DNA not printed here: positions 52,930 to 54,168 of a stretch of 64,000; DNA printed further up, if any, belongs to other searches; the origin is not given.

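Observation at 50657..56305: AraC-controlled GPH transporter + two xylose-isomerase-like TIM barrels + Gfo/Idh/MocA oxidoreductase: candidate oxidative (3-keto) deglycosylation locus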

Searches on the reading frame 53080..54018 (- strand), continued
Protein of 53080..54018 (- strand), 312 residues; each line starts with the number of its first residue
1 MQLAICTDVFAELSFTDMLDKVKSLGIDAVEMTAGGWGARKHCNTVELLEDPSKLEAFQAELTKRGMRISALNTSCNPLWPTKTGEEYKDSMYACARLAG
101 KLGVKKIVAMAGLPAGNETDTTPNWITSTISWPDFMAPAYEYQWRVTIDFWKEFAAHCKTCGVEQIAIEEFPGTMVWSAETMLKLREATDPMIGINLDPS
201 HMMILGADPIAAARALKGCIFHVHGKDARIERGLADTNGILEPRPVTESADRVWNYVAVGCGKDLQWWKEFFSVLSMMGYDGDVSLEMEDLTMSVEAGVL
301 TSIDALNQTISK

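Call 37: search_protein_families(library=ncbifam, proteins=[L055:5128-6051:+, L055:6048-6944:+, L055:9140-10006:+, L054:3446-4384:+, L054:9388-10227:-, L054:10260-10919:-, L054:14216-15241:-, L054:15721-16881:-, L045:1335-2159:-, L045:2969-4000:+], max_evalue=1e-8)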
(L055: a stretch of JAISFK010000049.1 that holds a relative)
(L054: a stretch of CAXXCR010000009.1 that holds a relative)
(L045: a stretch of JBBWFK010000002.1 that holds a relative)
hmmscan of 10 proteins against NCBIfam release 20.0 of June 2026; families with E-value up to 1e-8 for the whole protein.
L055:5128-6051:+ (307 aa): 20 families
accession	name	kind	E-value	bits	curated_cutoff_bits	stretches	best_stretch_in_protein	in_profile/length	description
NF005288.0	PRK06806.1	equivalog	1.8e-89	299.7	396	1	1-292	1-278/281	class II fructose-bisphosphate aldolase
NF009497.0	PRK12857.1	equivalog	1.6e-67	227.7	423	1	1-247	1-249/284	class II fructose-1,6-bisphosphate aldolase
NF005284.0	PRK06801.1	equivalog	4.2e-65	220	406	1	1-246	1-249/286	ketose 1,6-bisphosphate aldolase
TIGR01859.1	fruc_bis_ald_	equivalog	3.6e-63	213.9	343.05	1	4-247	2-247/282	class II fructose-1,6-bisphosphate aldolase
TIGR00167.1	cbbA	subfamily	4.1e-60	203.6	215.6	1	1-249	1-257/290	ketose-bisphosphate aldolase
NF006626.0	PRK09195.1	subfamily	9.1e-59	198.9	384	1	1-247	1-249/284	tagatose-bisphosphate aldolase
NF009374.0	PRK12737.1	subfamily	6.2e-56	189.5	383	1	1-246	1-248/284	tagatose-bisphosphate aldolase subunit GatY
TIGR01858.1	tag_bisphos_ald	equivalog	4.4e-51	173.7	443.55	1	4-246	2-246/282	tagatose bisphosphate family class II aldolase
NF005943.0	PRK07998.1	equivalog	6.7e-51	173.4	364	1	1-240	1-239/283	class II aldolase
NF006042.0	PRK08185.1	subfamily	3.4e-50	171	405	1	3-246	2-248/287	hypothetical protein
NF006376.0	PRK08610.1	equivalog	8.6e-49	166.8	527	1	1-234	1-237/286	class II fructose-bisphosphate aldolase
NF005823.0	PRK07709.1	equivalog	4.1e-47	161.3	545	1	1-232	1-235/285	class II fructose-bisphosphate aldolase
NF005481.0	PRK07084.1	equivalog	3.7e-39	134.8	511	1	2-223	11-243/324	class II fructose-bisphosphate aldolase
NF004493.0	PRK05835.1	equivalog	5.1e-38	131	558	1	5-214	4-218/307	class II fructose-bisphosphate aldolase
NF005590.0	PRK07315.1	equivalog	7.9e-38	130.4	443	1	1-291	1-289/293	class II fructose-bisphosphate aldolase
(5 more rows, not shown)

L055:6048-6944:+ (298 aa): 11 families
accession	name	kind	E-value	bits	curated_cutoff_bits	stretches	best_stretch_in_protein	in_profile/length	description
TIGR04382.1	myo_inos_iolC_N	equivalog_domain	1.2e-84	284.3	300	1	12-263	2-248/309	5-dehydro-2-deoxygluconokinase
NF047869.1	myo_kin_aldol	exception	1.3e-36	126.1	600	1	6-184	1-178/586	bifunctional 5-dehydro-2-deoxygluconokinase/5-dehydro-2-deoxyphosphogluconate aldolase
NF040938.1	KDG_KDGal_kin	equivalog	1.7e-28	99.6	400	1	15-254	2-234/305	bifunctional 2-dehydro-3-deoxygluconokinase/2-dehydro-3-deoxygalactonokinase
NF006957.1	PRK09434.1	equivalog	1.6e-27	96.9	450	1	35-251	18-228/302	fructokinase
NF041332.1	KDG_KDGal_kin_Halo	equivalog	1.3e-15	57.7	440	1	14-251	4-239/320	bifunctional 2-dehydro-3-deoxygluconokinase/2-dehydro-3-deoxygalactonokinase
NF041633.1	trifunc_aldol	exception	2.1e-15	56.2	700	1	14-189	244-419/580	KHG/KDPG aldolase/sugar kinase fusion protein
NF049991.1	TagKinase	equivalog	1.4e-11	43.8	420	1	41-262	38-253/321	tagatose kinase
TIGR02152.1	D_ribokin_bact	equivalog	1.5e-11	44.2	299.65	1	36-250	27-227/298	ribokinase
NF041134.1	R1P_kin_Thcocales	equivalog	2.4e-10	40.3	500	1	42-186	35-165/291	ADP-dependent ribose-1-phosphate kinase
NF053626.1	RibKinHalex1628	equivalog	4.9e-10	39.4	330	1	43-254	37-221/293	ATP-dependent ribose-1-phosphate kinase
NF008353.0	PRK11142.1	equivalog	8.8e-10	38.6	341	1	36-176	31-165/307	ribokinase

L055:9140-10006:+ (288 aa): 1 family
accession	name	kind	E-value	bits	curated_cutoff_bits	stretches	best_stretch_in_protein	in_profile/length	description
TIGR04378.1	myo_inos_iolB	equivalog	4.3e-23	82.1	205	1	51-274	14-246/247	5-deoxy-glucuronate isomerase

L054:3446-4384:+ (312 aa): 3 families
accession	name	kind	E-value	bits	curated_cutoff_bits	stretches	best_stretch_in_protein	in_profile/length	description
TIGR00688.1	rarD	equivalog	2.6e-61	207.3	130.15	1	24-275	3-256/256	EamA family transporter RarD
NF011959.0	PRK15430.1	equivalog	8.7e-61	205.8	540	1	18-299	3-285/296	EamA family transporter RarD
TIGR00950.1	2A78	equivalog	4e-12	46.1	230.2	1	61-295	29-264/264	carboxylate/amino acid/amine transporter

L054:9388-10227:- (279 aa): 13 families
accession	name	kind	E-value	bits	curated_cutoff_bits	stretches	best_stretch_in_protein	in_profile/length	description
NF047455.1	TF_Staph_AryK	equivalog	3.3e-21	75.3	850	1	136-275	117-257/759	transcriptional regulator AryK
NF007860.0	PRK10572.1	equivalog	3.9e-16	58.7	208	1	40-275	49-283/292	arabinose operon transcriptional regulator AraC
NF047788.1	TransRegPocR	equivalog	1.7e-15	57.1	500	1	153-275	163-289/296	transcriptional regulator PocR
NF011964.0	PRK15435.1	equivalog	8.3e-15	54.6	345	1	190-275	97-182/354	bifunctional DNA-binding transcriptional regulator/O6-methylguanine-DNA methyltransferase Ada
TIGR04094.1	adjacent_YSIRK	equivalog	5.9e-14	51.8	200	1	174-274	283-383/383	YSIRK-targeted surface antigen transcriptional regulator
NF006902.0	PRK09393.1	equivalog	1.8e-13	50.4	425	1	167-276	211-321/327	transcriptional regulator FtrA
NF049932.1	TranspRegBtr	equivalog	1.2e-12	47.2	900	1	144-276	142-265/531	bacillibactin transport transcriptional regulator Btr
NF007243.0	PRK09685.1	equivalog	2e-10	40.6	199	1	174-276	196-301/303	transcriptional regulator FeaR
NF007693.0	PRK10371.1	equivalog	6.2e-10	38.8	253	1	169-276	190-299/309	transcriptional regulator MelR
NF033869.1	viru_reg_Rsp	equivalog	1.1e-09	37.3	400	1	129-277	101-249/701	AraC family transcriptional regulator Rsp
TIGR02297.1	HpaA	equivalog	4.8e-09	35.9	274.65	1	69-275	81-286/287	4-hydroxyphenylacetate catabolism regulatory protein HpaA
NF012144.2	ramA_TF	equivalog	5.9e-09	36.3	180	0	177-275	6-105/108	RamA family antibiotic efflux transcriptional regulator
NF007584.0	PRK10219.1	equivalog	9.6e-09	35.6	174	0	175-275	4-105/107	superoxide response transcriptional regulator SoxS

L054:10260-10919:- (219 aa): 1 family
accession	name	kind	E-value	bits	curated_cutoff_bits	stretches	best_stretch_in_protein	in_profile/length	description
NF007653.0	PRK10323.1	equivalog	3.8e-11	43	193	1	13-203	6-192/195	cysteine/O-acetylserine transporter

L054:14216-15241:- (341 aa): 4 families
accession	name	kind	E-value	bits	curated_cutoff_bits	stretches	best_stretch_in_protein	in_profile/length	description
NF038267.1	amidase_AmiC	exception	6.9e-38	130.3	700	1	127-340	186-406/407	N-acetylmuramoyl-L-alanine amidase AmiC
NF007652.1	PRK10319.1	equivalog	9.9e-38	130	400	1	124-340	54-278/291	N-acetylmuramoyl-L-alanine amidase AmiA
TIGR02883.1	spore_cwlD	equivalog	1.6e-33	116.4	221.55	2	130-234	3-120/189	N-acetylmuramoyl-L-alanine amidase CwlD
NF007751.0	PRK10431.1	equivalog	7.9e-31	107.1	532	1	127-340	191-416/445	N-acetylmuramoyl-L-alanine amidase AmiB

L054:15721-16881:- (386 aa): 12 families
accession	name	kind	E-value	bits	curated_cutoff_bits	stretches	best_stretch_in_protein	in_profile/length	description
NF008035.0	PRK10767.1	subfamily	4.2e-142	473.6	338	1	1-386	1-370/374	molecular chaperone DnaJ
TIGR02349.1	DnaJ_bact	equivalog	1.3e-135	452.4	377.2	1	5-364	1-352/354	molecular chaperone DnaJ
NF010894.0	PRK14301.1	equivalog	8.2e-112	373.9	548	1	1-383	1-368/373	chaperone protein DnaJ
NF010874.0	PRK14281.1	equivalog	2.3e-110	369.4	619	1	3-385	2-396/397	chaperone protein DnaJ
NF010885.0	PRK14292.1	equivalog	2.1e-104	349.5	585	1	5-386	3-369/371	chaperone protein DnaJ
NF010871.0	PRK14278.1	equivalog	1.6e-103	346.5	502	1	4-385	3-375/378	molecular chaperone DnaJ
NF010872.0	PRK14279.1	equivalog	9.8e-93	311.4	556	1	3-376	8-389/394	molecular chaperone DnaJ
NF037946.1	terminal_TopJ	equivalog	6.3e-63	213.5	300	2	2-110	3-93/810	terminal organelle assembly protein TopJ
NF010892.0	PRK14299.1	equivalog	6.6e-60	202.8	392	2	1-152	1-153/291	chaperone protein DnaJ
NF007618.0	PRK10266.1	equivalog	6.5e-53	180.2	403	2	224-362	152-290/306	curved DNA-binding protein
TIGR03835.1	termin_org_DnaJ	equivalog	8.6e-37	127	512.25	2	3-82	1-74/871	terminal organelle assembly protein TopJ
NF050028.1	CldAdptActJ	equivalog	8e-19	67.9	150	1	5-71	3-69/93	cold adaptation protein ActJcold adaptation protein ActJ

L045:1335-2159:- (274 aa): 1 family
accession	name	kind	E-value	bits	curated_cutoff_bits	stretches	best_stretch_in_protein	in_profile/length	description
TIGR04378.1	myo_inos_iolB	equivalog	2.7e-95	318.6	205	1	19-264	2-246/247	5-deoxy-glucuronate isomerase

L045:2969-4000:+ (343 aa): 7 families
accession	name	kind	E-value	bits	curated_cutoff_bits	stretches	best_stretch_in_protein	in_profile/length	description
NF052679.1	InsChiInosDhIolG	equivalog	5.7e-145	482.7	540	1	11-343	3-337/343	bifunctional inositol 2-dehydrogenase/D-chiro-inositol 1-dehydrogenase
TIGR04380.1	myo_inos_iolG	equivalog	2.8e-50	171.1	355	1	11-322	2-320/330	inositol 2-dehydrogenase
NF040723.1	UDP-GlcNAcDh_Arch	equivalog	9.5e-28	97.6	450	1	11-197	1-183/302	UDP-N-acetylglucosamine 3-dehydrogenase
NF008607.0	PRK11579.1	subfamily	2e-12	46.8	330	1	10-155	4-145/346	oxidoreductase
NF058563.1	BT_2159_fam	equivalog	3.7e-12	45.9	650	1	11-199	1-191/350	disaccharide 3-dehydrogenase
NF041392.1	XylDh_Gfo6_Halo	equivalog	3.8e-12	45.7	350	1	11-159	17-167/350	D-xylose 1-dehydrogenase Gfo6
NF052479.1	LevoglcsnDh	equivalog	3.7e-11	42.3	650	1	10-193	3-204/386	levoglucosan dehydrogenase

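Call 38: search_solved_structures(query=window:53080-54018:-, max_evalue=10, show_alignments=0)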
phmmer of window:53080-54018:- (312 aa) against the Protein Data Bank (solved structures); distinct sequences matched with E-value up to 10: 15.
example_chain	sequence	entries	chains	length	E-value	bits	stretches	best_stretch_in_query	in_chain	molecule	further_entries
2zds_A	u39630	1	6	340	1.3e-11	47.8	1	161-298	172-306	Putative DNA-binding protein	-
3dx5_A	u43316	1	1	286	0.0035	20.1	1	166-246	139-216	uncharacterized protein AsbF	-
3tva_A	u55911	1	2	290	0.006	19.3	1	176-229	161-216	Xylose isomerase domain protein TIM barrel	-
4kw2_A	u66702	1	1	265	0.011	18.5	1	165-229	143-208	Uncharacterized protein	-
2fd3_A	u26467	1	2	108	0.058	16.1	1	143-212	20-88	Thioredoxin 1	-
8z1i_A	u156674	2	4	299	0.1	15.3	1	180-237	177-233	Art22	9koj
7x7w_A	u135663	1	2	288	0.11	15.2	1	132-224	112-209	D-PSICOSE 3-EPIMERASE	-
3cny_A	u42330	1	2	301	0.17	14.6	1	165-230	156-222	Inositol catabolism protein IolE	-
9zmu_A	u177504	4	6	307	0.56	12.9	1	144-230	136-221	Iole protein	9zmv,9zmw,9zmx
3lmz_A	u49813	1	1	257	0.67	12.6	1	188-229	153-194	Putative sugar isomerase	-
3p6l_A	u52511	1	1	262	1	12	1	168-229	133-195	Sugar phosphate isomerase/epimerase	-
8qnr_A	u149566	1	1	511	1.1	12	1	37-96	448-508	L-galactono-1,4-lactone dehydrogenase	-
8qmy_A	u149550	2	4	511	1.1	11.9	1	37-96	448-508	ancestral L-galactono-1,4-lactone dehydrogenase | L-galactono-1,4-lactone dehydrogenase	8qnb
8qnc_A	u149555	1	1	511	1.1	11.9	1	37-96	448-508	L-galactono-1,4-lactone dehydrogenase: A113G variant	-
9gco_A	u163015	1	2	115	1.1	11.9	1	133-211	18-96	Thioredoxin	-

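Call 41: search_dna_similar(query=window:53080-54018:-, collection=plasmids, mode=protein, max_rows=15)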
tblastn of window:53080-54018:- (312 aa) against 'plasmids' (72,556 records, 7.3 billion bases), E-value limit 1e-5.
Records with a match: 345; places in all: 393; records where one place covers at least 80% of the query: 328.
Best place of each record, by identity: 60-80% 8; <60% 337.
By first word of the organism name: Rhizobium 192; Bacillus 25; Sinorhizobium 18; Pantoea 16; Priestia 11; Agrobacterium 11; Deinococcus 7; Arthrobacter 5; Enterococcus 5; Klebsiella 4; and 42 more.
By predicted mobility (MOB-suite, as given by PLSDB): non-mobilizable 212; conjugative 114; mobilizable 19.
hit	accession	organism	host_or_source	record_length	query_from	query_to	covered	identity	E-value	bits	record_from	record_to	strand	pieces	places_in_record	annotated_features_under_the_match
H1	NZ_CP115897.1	Pantoea piersonii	Homo sapiens,blood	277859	1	312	100%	66.1%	5e-134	426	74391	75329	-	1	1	sugar phosphate isomerase/epimerase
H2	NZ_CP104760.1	Pantoea piersonii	Homo sapiens,Cell culture,Unstimulated ...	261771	1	312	100%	65.8%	3e-133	424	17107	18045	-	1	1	sugar phosphate isomerase/epimerase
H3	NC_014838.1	Pantoea sp. At-9b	-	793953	1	312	100%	64.5%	1e-131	419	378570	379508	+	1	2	sugar phosphate isomerase/epimerase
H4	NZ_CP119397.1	Chimaeribacter arupi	Homo sapiens,blood culture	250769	1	312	100%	64.5%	2e-131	419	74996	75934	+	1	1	sugar phosphate isomerase/epimerase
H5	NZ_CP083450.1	Pantoea eucrina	cell culture,cucumber rhizosphere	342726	1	312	100%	64.5%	1e-130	416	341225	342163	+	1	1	sugar phosphate isomerase/epimerase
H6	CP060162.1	Acinetobacter venetianus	oil,oil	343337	1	312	100%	64.5%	1e-130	416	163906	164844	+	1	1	sugar phosphate isomerase/epimerase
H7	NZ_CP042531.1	Klebsiella aerogenes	Homo sapiens,Whole organism,clinical ...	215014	1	312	100%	63.3%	2e-128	410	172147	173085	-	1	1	sugar phosphate isomerase/epimerase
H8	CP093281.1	Pseudomonas silvicola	Cunninghamia lanceolata,cell ...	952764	1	312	99%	59.8%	8e-89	374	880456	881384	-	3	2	none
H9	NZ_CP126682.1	Pantoea agglomerans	mixed culture,Flour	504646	1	312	100%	55.6%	1e-112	365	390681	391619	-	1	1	sugar phosphate isomerase/epimerase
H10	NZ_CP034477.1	Pantoea agglomerans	food,leaf from rome apple cultivar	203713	1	312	100%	55.3%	3e-112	363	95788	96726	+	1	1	sugar phosphate isomerase/epimerase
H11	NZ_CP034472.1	Pantoea agglomerans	food,leaf from rome apple cultivar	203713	1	312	100%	55.3%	3e-112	363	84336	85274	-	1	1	sugar phosphate isomerase/epimerase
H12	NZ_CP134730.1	Pantoea agglomerans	cell culture,stem [BTO:0001300],Rubus ...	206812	1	312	100%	55.3%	3e-112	363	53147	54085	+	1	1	sugar phosphate isomerase/epimerase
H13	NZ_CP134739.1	Pantoea agglomerans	cell culture,Water from creek adjacent ...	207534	1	312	100%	55.3%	3e-112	363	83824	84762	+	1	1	sugar phosphate isomerase/epimerase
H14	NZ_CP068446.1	Klebsiella quasipneumoniae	Homo sapiens,whole organism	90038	1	312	100%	55.3%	2e-111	362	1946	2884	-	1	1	sugar phosphate isomerase/epimerase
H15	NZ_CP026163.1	Klebsiella pneumoniae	Homo sapiens,urine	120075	1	312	100%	55.3%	2e-111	362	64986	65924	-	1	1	sugar phosphate isomerase/epimerase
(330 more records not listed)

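Call 43: get_annotated_region(hit=H1, flank=9000)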
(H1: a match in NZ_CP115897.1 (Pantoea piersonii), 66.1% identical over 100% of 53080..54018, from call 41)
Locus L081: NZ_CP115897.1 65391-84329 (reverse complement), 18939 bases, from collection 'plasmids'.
description: Pantoea piersonii strain URMC-2103A041 plasmid p277859, complete sequence
organism: Pantoea piersonii (NCBI taxid 2364647)
taxonomy: Bacteria; Pseudomonadota; Gammaproteobacteria; Enterobacterales; Erwiniaceae; Pantoea; Pantoea piersonii
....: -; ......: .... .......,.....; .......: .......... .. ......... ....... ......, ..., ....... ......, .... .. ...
typing (MOB-suite, as given by PLSDB): non-mobilizable; replicon rep_cluster_2061
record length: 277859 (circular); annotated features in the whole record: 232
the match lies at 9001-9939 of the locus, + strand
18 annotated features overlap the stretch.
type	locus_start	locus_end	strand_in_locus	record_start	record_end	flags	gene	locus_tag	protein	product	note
CDS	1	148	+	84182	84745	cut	-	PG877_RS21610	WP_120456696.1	peroxiredoxin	-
CDS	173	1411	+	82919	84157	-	-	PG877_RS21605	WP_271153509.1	thioredoxin family protein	-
CDS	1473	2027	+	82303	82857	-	-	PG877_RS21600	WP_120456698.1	sigma-70 family RNA polymerase sigma factor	GO:0006352 - DNA-templated transcription initiation [Evidence IEA]; GO:0006355 - regulation of DNA-templated ...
CDS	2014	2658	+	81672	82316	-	-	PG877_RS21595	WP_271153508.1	DUF1109 domain-containing protein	-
CDS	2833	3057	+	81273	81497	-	-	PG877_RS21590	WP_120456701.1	hypothetical protein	-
CDS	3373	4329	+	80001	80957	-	-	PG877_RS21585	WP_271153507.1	nickel/cobalt transporter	-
CDS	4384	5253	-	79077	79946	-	-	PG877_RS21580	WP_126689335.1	AraC family transcriptional regulator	-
CDS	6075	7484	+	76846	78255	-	-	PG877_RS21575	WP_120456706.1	sugar porter family MFS transporter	GO:0008643 - carbohydrate transport [Evidence IEA]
CDS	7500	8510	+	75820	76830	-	-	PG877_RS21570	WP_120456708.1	Gfo/Idh/MocA family oxidoreductase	-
CDS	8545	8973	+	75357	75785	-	-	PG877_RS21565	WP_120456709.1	PTS sugar transporter subunit IIA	-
CDS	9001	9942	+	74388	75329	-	-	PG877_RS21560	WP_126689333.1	sugar phosphate isomerase/epimerase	-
CDS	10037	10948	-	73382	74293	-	-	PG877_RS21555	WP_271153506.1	LysR family transcriptional regulator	-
CDS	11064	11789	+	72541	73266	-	-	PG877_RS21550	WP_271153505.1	SDR family oxidoreductase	-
CDS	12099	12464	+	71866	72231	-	-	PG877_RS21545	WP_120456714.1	hypothetical protein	-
CDS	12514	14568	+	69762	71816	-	-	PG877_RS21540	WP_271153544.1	pyrroloquinoline quinone-dependent dehydrogenase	-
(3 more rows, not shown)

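Call 49: search_solved_structures(query=A2, max_evalue=1, show_alignments=3)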
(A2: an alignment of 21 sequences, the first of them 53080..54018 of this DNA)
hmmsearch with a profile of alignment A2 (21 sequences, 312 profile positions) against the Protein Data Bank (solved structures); distinct sequences matched with E-value up to 1: 9.
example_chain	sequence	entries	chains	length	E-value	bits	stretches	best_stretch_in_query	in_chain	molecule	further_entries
2zds_A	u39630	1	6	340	1.7e-14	56.9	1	149-298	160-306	Putative DNA-binding protein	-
4kw2_A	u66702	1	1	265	0.00038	23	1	158-249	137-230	Uncharacterized protein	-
3dx5_A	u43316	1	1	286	0.001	21.5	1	166-228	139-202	uncharacterized protein AsbF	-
3lmz_A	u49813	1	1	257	0.0019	20.7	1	183-228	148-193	Putative sugar isomerase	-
3tva_A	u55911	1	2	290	0.0077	18.7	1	179-228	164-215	Xylose isomerase domain protein TIM barrel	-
8z1i_A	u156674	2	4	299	0.039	16.4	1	147-235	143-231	Art22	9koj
3cny_A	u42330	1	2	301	0.14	14.6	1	143-231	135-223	Inositol catabolism protein IolE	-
7acy_B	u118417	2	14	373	0.31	13.4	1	165-237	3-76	S-layer protein | Precursor of the S-layer proteins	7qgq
3p6l_A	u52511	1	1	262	0.31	13.4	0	150-229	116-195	Sugar phosphate isomerase/epimerase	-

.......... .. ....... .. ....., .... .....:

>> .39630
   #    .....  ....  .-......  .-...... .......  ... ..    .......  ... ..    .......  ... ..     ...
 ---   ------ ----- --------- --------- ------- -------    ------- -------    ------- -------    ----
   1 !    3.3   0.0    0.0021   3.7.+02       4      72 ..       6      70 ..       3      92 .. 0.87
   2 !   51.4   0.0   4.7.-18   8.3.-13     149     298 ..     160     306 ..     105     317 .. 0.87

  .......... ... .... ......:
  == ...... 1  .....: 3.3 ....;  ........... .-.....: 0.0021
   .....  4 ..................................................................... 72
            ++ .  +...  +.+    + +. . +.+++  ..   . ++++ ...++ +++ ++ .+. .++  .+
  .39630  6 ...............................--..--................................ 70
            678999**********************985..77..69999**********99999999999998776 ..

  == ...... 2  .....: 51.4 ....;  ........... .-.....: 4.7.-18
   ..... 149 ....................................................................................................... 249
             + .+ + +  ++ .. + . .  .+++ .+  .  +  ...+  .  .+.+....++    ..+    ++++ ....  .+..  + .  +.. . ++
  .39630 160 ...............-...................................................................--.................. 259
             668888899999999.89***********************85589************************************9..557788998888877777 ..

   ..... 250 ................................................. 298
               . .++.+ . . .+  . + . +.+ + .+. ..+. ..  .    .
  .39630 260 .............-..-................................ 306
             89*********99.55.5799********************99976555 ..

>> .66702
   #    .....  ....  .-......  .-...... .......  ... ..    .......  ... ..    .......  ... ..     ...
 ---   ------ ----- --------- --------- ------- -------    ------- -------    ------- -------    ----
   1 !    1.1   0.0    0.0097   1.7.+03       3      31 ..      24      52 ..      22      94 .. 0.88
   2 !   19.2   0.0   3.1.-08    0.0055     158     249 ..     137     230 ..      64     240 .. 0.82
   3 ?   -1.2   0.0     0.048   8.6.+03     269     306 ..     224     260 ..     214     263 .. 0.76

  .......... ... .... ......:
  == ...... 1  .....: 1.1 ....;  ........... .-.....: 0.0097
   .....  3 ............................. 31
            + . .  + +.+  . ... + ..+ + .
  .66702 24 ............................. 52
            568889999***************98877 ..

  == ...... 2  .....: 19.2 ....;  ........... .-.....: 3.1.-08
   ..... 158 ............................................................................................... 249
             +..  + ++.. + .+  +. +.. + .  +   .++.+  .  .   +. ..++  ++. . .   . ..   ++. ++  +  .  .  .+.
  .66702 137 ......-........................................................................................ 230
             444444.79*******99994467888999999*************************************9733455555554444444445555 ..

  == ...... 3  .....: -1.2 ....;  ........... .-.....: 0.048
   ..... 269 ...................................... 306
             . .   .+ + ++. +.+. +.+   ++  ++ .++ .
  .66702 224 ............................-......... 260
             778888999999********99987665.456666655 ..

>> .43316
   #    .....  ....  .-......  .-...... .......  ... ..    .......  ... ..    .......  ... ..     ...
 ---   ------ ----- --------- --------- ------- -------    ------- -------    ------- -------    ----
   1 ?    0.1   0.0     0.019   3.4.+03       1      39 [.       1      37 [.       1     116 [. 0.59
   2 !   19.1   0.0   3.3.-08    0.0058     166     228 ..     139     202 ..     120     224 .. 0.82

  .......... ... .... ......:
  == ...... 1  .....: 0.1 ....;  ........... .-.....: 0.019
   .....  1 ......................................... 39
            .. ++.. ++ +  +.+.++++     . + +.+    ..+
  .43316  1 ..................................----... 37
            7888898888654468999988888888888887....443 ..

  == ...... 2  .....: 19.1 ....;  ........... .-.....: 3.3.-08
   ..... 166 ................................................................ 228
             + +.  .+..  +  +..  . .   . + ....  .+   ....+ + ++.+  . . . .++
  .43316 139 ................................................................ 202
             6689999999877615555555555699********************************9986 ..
